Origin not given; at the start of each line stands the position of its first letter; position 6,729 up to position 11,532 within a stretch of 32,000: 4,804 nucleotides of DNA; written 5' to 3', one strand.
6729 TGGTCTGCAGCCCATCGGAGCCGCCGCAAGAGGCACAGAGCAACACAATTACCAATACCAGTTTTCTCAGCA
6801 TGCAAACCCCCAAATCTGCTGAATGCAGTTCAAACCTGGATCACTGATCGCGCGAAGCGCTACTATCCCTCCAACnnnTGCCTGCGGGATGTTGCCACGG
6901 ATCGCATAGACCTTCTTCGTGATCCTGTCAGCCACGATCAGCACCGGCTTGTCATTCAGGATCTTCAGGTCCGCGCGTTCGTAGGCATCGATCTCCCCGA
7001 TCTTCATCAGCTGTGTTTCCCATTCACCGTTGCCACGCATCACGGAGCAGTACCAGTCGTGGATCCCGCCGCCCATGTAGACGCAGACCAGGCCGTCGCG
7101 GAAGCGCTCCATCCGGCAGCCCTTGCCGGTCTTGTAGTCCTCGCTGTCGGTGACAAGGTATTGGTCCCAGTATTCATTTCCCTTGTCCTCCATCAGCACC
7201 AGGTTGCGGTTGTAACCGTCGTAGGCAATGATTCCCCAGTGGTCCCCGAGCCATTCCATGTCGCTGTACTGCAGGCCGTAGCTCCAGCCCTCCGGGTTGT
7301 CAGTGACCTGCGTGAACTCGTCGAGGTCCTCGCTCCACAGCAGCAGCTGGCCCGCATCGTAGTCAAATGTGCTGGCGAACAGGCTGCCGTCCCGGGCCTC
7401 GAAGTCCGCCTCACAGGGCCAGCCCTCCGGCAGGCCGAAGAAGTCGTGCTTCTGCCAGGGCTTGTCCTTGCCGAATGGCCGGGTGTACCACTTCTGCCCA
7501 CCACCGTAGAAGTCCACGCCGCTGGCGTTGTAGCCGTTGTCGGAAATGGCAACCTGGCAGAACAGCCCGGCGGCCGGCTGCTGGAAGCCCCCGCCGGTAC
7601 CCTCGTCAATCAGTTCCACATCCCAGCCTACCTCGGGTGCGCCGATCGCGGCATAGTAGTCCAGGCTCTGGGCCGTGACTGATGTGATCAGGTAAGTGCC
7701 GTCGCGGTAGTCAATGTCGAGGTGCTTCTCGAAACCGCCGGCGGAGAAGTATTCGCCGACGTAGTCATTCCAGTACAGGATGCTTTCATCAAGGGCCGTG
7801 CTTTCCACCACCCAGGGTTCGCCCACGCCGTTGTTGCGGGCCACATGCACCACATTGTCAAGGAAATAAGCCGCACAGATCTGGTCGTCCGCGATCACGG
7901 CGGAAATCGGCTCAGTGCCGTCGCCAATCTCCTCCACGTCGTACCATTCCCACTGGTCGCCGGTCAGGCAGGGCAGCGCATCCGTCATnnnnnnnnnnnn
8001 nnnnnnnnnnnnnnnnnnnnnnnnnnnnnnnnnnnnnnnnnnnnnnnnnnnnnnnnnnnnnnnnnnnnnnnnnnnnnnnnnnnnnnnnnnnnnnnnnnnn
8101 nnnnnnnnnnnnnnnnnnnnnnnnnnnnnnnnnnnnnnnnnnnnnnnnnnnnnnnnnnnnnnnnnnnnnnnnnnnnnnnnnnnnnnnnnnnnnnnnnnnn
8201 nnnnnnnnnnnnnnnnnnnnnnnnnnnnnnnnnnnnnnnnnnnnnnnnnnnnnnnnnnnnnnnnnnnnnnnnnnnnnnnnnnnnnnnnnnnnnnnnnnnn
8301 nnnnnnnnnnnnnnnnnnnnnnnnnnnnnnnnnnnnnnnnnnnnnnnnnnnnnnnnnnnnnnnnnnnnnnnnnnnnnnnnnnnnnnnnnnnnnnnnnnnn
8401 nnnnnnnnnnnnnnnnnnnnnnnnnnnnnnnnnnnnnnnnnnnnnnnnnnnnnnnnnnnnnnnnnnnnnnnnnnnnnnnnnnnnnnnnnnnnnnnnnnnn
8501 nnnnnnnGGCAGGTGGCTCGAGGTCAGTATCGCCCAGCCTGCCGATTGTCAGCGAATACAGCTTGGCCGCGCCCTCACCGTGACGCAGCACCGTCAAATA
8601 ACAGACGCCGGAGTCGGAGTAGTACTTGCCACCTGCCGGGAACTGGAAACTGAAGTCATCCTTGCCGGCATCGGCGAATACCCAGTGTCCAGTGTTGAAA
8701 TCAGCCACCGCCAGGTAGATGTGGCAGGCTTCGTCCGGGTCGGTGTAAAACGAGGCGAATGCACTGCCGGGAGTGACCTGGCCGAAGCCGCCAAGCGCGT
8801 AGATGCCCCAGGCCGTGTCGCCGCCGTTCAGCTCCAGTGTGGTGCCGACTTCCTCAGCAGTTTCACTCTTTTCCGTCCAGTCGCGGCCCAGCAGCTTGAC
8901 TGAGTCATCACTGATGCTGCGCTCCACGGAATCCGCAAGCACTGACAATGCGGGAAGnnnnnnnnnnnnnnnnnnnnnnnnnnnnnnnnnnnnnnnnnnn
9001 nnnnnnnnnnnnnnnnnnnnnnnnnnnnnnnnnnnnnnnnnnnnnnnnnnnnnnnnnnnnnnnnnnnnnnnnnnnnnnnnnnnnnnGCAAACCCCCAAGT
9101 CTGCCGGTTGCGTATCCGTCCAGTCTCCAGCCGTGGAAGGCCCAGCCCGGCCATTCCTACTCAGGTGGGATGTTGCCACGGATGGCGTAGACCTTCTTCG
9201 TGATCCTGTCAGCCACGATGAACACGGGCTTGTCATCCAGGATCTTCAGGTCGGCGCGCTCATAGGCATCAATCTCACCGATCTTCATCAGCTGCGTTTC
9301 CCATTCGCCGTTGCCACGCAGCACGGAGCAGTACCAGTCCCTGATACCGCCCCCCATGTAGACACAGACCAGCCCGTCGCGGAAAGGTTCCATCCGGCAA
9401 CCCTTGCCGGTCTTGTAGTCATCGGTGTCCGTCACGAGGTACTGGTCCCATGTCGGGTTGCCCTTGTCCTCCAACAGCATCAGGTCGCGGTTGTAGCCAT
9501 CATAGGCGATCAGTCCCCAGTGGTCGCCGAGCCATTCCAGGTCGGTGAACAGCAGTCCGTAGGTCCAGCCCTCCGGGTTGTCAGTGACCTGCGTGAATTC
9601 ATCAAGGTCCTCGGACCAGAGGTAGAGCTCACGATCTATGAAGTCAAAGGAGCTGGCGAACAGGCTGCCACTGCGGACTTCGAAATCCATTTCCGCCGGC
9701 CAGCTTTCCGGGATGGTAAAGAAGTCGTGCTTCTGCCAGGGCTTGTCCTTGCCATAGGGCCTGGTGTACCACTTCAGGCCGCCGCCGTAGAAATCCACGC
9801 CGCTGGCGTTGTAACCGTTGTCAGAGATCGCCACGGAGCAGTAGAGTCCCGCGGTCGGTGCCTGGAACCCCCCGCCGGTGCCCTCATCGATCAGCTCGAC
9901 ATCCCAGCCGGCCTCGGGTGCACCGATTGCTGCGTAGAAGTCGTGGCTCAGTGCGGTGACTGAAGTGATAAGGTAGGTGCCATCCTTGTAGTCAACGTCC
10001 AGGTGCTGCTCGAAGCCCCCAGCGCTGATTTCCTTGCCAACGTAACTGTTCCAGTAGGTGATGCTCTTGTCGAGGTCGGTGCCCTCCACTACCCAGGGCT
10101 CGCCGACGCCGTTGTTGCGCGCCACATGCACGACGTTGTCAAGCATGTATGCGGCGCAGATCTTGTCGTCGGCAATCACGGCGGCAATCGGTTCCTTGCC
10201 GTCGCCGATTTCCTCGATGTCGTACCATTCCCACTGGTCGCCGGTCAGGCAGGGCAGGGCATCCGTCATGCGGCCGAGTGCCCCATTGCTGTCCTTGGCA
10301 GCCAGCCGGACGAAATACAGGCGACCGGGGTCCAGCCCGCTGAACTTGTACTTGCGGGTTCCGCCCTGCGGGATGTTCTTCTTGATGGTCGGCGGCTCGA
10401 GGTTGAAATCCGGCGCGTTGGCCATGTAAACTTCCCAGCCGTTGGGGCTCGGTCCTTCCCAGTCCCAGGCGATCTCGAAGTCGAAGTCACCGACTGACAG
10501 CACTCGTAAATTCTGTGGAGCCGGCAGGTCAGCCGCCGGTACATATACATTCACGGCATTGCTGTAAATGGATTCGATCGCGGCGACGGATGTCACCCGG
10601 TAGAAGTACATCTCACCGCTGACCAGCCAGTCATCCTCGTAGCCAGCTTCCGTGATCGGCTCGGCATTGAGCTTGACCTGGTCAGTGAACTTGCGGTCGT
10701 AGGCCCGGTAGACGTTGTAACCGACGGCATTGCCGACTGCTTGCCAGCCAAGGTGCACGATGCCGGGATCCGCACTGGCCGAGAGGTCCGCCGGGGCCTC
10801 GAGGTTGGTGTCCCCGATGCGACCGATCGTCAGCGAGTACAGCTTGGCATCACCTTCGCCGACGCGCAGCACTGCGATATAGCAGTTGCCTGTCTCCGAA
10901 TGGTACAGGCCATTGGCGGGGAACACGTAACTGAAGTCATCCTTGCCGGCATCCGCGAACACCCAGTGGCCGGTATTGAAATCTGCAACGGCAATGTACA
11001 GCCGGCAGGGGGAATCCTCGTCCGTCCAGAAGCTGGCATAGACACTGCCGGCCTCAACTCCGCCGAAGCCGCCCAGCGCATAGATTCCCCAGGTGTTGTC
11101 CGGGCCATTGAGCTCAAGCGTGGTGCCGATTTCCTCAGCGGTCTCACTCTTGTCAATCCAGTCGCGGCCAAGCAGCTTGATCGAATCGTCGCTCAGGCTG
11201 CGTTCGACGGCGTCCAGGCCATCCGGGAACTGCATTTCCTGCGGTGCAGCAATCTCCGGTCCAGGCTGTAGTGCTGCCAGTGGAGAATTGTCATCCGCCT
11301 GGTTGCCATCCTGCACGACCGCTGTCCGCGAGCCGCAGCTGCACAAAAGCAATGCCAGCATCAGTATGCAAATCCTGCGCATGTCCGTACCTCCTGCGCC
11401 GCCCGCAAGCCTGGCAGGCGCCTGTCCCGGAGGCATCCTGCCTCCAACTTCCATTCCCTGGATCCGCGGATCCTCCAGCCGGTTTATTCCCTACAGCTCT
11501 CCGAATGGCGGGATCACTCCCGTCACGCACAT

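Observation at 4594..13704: Four tandem paralogous ~740-aa surface lipoproteins filling 9.1 kb next to a tRNA gene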

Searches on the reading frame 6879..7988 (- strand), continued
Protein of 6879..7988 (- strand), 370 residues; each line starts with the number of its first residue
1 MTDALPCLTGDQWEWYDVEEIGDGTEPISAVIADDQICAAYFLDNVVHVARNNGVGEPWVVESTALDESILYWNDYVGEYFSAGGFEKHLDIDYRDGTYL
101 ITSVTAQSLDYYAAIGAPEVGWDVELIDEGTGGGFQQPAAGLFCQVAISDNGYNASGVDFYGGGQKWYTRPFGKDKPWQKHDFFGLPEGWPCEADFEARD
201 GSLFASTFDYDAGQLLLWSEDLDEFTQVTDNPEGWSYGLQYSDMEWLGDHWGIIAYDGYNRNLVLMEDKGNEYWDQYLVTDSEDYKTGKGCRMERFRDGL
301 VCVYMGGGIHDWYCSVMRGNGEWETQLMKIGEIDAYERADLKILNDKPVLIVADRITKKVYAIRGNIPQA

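Call 82: search_solved_structures(query=A3, max_evalue=10)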
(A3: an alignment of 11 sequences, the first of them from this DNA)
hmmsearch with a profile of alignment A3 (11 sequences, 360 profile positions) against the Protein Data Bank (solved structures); distinct sequences matched with E-value up to 10: 11.
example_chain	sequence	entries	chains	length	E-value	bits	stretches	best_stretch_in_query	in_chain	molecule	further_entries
9vyg_M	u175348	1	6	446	0.076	15.1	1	295-341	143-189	Stabilization protein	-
2d04_B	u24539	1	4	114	0.27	13.3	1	265-317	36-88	Curculin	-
2dpf_A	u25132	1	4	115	0.28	13.2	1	265-317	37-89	Curculin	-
2o13_A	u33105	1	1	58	0.53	12.3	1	155-198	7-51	Muscle LIM protein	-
2bbk_H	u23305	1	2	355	0.97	11.4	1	189-268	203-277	METHYLAMINE DEHYDROGENASE (HEAVY SUBUNIT)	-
4y5r_D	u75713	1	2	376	1.1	11.3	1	189-268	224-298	Methylamine dehydrogenase heavy chain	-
3pxw_D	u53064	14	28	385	1.1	11.2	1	189-268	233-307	Methylamine dehydrogenase heavy chain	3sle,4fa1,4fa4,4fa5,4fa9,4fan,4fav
2gc4_A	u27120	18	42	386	1.1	11.2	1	189-268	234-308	Methylamine dehydrogenase heavy chain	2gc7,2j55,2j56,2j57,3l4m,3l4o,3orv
1mg2_A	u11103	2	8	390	1.1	11.2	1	189-268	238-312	Methylamine dehydrogenase, heavy chain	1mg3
2mta_H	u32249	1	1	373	1.2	11.1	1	189-268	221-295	METHYLAMINE DEHYDROGENASE (HEAVY SUBUNIT)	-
3c75_H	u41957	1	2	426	1.7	10.6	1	236-268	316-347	Methylamine dehydrogenase heavy chain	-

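Call 94: find_related_loci(query=A8, collection=metagenome_contigs, flank=7000)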
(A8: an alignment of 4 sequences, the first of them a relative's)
Query A8 (724 aa) in metagenome_contigs; peptide patterns used: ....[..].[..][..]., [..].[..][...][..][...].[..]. (x = any residue, [..] = any of these).
91 stretches matched a pattern; 8 encode a relative of the query (tblastn E <= 1e-3); 6 distinct loci.
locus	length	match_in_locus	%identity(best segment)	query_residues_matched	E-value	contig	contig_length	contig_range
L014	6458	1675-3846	100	1-724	0e+0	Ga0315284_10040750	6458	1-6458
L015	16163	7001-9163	83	1-721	0e+0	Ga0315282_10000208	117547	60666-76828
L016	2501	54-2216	45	5-723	0e+0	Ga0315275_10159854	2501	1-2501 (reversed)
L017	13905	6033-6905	24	28-328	3e-7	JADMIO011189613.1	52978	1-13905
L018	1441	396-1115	27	47-278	3e-7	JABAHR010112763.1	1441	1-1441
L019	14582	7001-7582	25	6-182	9e-5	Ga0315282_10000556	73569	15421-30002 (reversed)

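Call 99: find_homologous_proteins(query=A7, max_evalue=1e-10)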
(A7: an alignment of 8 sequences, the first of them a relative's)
Query A7 (8 sequences) (724 aa, profile of the alignment): 47 proteins with E <= 1e-10 among 8000 candidates.
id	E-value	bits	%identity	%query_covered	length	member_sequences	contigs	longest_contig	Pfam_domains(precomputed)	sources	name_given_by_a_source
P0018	6.4e-298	1008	100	100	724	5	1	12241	PF00041.28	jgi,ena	-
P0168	2.0e-282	957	83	100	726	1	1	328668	PF00041.28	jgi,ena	-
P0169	1.1e-244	832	45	99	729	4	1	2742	PF00041.28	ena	-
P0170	4.5e-75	271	32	26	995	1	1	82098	PF25833.1,PF21910.3,PF00041.28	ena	-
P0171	1.6e-73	266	31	27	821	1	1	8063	PF01108.24,PF24489.2,PF25833.1,PF28357.1,PF21910.3,PF00041.28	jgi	jgi:fibronectin type 3 domain-containing protein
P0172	3.1e-67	245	33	30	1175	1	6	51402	PF25788.3,PF25833.1,PF00041.28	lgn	-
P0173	3.9e-60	222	33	25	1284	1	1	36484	PF16655.13,PF01108.24,PF25059.2,PF18483.9,PF25832.1,PF24489.2,PF25833.1,PF21910.3,PF00139.27,PF00041.28,PF16656.12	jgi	jgi:fibronectin type 3 domain-containing protein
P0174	8.0e-54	201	29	25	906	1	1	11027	PF01108.24,PF25059.2,PF25832.1,PF25788.3,PF24489.2,PF25814.2,PF21910.3,PF16656.12,PF18483.9,PF26586.1,PF25833.1,PF00139.27,PF00041.28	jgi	jgi:titin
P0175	1.7e-41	160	30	26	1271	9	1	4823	PF01108.24,PF00200.29,PF25833.1,PF00041.28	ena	-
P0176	2.3e-38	150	30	24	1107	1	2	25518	PF00200.29,PF25833.1,PF00041.28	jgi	jgi:fibronectin type 3 domain-containing protein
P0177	3.7e-38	149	26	29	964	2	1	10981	PF00041.28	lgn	-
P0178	1.1e-36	144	26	27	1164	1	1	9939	PF28033.1,PF16655.13,PF25059.2,PF23376.2,PF25832.1,PF24489.2,PF21910.3,PF19081.7,PF16656.12,PF22433.4,PF25833.1,PF00041.28,PF10179.16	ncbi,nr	ncbi:MAG TPA: fibronectin type III domain-containing protein, partial [Acidimicrobiales bacterium]|n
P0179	2.1e-33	133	29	23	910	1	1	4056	PF16655.13,PF25300.1,PF01108.24,PF13360.14,PF25059.2,PF24489.2,PF25833.1,PF21910.3,PF00041.28,PF10179.16,PF16656.12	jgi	jgi:fibronectin type 3 domain-containing protein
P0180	1.2e-32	131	27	30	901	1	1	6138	PF25832.1,PF25833.1,PF21910.3,PF00041.28,PF16656.12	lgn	-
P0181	2.7e-32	130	29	23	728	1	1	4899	PF01108.24,PF25059.2,PF25523.2,PF25832.1,PF16640.12,PF24489.2,PF00041.28,PF10179.16,PF16656.12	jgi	-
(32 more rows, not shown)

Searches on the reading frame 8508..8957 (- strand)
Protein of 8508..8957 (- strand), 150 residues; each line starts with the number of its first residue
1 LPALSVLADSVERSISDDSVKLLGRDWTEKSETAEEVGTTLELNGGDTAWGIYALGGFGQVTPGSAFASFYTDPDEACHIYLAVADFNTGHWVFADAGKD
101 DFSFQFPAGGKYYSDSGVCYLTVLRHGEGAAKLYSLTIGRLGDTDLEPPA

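Call 52: search_solved_structures(query=A5, max_evalue=10, show_alignments=2)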
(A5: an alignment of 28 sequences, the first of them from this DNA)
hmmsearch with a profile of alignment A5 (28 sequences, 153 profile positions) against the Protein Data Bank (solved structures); distinct sequences matched with E-value up to 10: 3.
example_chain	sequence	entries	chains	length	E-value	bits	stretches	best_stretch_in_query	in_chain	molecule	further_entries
8pjx_A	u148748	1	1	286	0.024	17.6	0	49-67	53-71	SAKe6FR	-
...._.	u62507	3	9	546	0.94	12.5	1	46-115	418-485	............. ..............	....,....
6m0p_A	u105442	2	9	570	1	12.4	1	46-115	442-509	Aerobic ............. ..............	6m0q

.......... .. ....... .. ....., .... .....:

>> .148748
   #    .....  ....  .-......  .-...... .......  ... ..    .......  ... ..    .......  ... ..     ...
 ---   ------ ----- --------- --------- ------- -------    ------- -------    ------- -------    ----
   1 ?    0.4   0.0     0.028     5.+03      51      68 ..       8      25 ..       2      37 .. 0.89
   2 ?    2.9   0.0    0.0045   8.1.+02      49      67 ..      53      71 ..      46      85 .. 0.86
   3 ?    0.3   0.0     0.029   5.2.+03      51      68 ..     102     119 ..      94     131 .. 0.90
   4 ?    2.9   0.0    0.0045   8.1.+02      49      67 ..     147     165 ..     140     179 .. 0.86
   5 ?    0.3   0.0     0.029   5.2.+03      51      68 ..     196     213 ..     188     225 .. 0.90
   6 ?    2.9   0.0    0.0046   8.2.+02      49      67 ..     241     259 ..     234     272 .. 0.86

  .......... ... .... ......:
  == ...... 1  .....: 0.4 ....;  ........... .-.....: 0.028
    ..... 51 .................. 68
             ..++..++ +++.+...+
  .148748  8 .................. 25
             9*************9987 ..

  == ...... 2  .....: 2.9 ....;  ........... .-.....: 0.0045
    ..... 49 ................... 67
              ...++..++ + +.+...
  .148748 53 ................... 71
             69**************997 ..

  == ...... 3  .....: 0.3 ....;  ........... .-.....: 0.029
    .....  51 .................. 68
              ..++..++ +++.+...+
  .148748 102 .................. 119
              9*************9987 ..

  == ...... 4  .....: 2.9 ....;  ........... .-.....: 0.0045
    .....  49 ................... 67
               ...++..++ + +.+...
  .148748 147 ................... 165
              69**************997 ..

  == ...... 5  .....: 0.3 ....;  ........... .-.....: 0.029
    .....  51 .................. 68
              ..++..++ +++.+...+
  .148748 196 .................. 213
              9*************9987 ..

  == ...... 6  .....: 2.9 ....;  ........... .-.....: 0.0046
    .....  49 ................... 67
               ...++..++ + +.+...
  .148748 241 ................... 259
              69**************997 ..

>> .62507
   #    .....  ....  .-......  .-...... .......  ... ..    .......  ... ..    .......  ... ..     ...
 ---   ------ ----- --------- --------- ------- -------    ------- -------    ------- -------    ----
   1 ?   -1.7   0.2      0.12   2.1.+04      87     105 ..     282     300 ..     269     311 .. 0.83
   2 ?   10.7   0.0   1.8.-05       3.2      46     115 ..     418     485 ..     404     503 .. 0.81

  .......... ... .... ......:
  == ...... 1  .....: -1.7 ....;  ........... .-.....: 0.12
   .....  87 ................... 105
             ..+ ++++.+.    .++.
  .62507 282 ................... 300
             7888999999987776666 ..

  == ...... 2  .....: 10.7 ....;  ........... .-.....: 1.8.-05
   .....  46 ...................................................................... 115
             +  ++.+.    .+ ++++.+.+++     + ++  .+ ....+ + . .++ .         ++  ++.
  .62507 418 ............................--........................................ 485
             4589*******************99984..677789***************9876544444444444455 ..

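Call 53: search_protein_families(library=pfam, alignment_id=A5, max_evalue=10)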
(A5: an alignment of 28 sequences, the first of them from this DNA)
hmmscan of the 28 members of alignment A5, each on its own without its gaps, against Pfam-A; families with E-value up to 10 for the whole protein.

A. member 1, seq(150 aa): 0 families

B. families by the number of members that match (of 28 scanned): 7 families
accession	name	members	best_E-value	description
PF13620.12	CarboxypepD_reg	1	0.0071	Carboxypeptidase regulatory-like domain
PF09394.16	Inhibitor_I42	1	0.037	Chagasin family peptidase inhibitor I42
PF03230.18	Antirestrict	1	0.13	Antirestriction protein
PF10963.14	Phage_TAC_10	1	0.13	Phage tail assembly chaperone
PF07026.16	DUF1317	1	0.18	Protein of unknown function (DUF1317)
PF03305.18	Lipoprotein_X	1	0.23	Mycoplasma MG185/MG260 protein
PF06073.17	DUF934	1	0.24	Bacterial protein of unknown function (DUF934)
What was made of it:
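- Tried and rejected: The N-module gave no usable hit in Pfam or PDB sequence searches (calls 52, 53).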

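Call 55: find_homologous_proteins(query=A5, max_evalue=0.001)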
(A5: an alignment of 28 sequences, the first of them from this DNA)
Query A5 (28 sequences): 3671 candidates shared short words with the query, none scored E <= 0.001.

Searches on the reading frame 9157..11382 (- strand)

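Call 5: search_protein_families(library=pfam, proteins=[window:9157-11382:-], max_evalue=1)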
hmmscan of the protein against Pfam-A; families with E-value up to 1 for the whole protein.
window:9157-11382:- (741 aa): 2 families
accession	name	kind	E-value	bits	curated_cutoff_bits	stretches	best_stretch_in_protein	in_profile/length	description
PF00041.27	fn3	-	3.3e-08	34.1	25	1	288-368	2-74/84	Fibronectin type III domain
PF16655.11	PhoD_N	-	0.17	12.9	30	0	339-372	55-88/90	PhoD-like phosphatase, N-terminal domain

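Call 17: search_protein_families(library=ncbifam, proteins=[window:9157-11382:-], max_evalue=0.1)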
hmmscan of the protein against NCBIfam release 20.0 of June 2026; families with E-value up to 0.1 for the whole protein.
window:9157-11382:- (741 aa): 0 families
